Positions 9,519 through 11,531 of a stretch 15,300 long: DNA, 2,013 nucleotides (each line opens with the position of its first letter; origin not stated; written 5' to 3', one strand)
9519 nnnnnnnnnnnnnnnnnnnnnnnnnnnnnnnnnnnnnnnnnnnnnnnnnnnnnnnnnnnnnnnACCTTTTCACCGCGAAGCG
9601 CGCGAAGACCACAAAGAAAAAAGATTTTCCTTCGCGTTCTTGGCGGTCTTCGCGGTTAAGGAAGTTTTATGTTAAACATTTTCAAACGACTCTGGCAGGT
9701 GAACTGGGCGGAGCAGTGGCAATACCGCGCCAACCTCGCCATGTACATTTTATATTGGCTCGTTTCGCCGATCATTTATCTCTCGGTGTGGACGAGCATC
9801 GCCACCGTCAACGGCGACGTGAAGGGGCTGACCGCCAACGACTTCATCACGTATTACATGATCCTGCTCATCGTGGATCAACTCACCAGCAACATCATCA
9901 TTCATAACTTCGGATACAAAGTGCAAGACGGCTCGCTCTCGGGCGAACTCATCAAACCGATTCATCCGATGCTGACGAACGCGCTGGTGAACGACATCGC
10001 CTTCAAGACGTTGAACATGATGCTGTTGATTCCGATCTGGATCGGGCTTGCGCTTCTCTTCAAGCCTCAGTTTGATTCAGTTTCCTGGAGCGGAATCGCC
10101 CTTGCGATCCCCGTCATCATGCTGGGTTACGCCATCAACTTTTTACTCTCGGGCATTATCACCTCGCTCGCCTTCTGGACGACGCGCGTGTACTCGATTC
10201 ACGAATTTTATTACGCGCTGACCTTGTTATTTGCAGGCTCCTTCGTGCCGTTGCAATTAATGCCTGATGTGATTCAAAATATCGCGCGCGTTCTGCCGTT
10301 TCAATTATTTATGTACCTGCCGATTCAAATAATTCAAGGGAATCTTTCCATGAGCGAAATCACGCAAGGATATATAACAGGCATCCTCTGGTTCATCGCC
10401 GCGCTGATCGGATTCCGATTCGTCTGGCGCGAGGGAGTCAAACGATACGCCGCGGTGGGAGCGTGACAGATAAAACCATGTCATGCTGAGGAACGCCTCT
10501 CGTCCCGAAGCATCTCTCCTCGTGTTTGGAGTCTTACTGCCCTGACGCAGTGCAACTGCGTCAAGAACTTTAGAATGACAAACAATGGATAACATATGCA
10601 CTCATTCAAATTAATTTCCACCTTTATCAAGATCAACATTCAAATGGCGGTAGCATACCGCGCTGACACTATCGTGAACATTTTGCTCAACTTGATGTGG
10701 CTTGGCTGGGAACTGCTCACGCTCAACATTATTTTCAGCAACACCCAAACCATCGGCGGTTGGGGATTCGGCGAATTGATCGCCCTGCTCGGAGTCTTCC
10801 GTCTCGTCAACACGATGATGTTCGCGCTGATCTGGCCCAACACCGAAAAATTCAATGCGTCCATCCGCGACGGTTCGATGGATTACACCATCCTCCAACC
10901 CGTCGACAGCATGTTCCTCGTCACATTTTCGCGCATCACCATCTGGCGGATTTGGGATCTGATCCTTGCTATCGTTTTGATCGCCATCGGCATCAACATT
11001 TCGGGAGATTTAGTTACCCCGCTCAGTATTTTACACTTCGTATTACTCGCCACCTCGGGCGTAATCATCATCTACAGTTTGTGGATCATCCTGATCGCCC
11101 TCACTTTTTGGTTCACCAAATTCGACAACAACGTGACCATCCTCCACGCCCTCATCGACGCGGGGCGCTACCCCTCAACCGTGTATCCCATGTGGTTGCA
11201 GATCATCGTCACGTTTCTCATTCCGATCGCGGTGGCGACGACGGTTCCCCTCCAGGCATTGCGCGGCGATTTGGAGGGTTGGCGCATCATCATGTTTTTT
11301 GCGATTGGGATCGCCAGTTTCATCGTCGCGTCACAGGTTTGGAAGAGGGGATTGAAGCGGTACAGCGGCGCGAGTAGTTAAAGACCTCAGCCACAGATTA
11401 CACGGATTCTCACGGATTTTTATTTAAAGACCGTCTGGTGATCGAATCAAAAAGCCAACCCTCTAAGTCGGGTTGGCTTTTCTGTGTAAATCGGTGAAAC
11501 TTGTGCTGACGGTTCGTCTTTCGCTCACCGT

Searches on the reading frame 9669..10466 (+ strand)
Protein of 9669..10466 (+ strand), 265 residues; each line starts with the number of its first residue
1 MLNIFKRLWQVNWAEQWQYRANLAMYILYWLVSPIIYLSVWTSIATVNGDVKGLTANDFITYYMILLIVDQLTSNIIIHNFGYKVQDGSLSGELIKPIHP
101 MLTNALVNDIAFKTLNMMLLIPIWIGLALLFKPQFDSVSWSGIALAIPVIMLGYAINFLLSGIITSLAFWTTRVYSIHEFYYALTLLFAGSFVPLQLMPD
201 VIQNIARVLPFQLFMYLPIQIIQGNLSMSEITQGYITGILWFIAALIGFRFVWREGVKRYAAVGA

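Call 16: search_protein_families(library=pfam, proteins=[window:9669-10466:+])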
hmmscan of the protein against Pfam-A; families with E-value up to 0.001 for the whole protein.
window:9669-10466:+ (265 aa): 2 families
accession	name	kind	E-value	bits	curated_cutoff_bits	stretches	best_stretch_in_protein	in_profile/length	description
PF06182.17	ABC2_membrane_6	-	5.8e-19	69.2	22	1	36-264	6-229/229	ABC-2 family transporter protein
PF12698.13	ABC2_membrane_3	-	0.00017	21.3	31.6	1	119-246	218-342/347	ABC-2 family transporter protein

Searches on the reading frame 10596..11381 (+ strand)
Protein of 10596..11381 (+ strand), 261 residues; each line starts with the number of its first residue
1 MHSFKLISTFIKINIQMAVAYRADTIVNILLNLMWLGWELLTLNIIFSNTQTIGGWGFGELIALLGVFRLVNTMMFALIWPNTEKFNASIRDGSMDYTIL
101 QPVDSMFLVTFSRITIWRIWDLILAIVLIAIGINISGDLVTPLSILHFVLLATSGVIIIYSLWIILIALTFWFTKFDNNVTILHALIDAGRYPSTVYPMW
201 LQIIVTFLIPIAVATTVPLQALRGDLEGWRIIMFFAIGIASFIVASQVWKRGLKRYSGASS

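Call 16: search_protein_families(library=pfam, proteins=[window:10596-11381:+])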
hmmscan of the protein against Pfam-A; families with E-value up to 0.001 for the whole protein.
window:10596-11381:+ (261 aa): 1 family
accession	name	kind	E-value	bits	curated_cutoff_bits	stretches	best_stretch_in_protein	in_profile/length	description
PF06182.17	ABC2_membrane_6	-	1e-49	169.8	22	1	33-260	1-229/229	ABC-2 family transporter protein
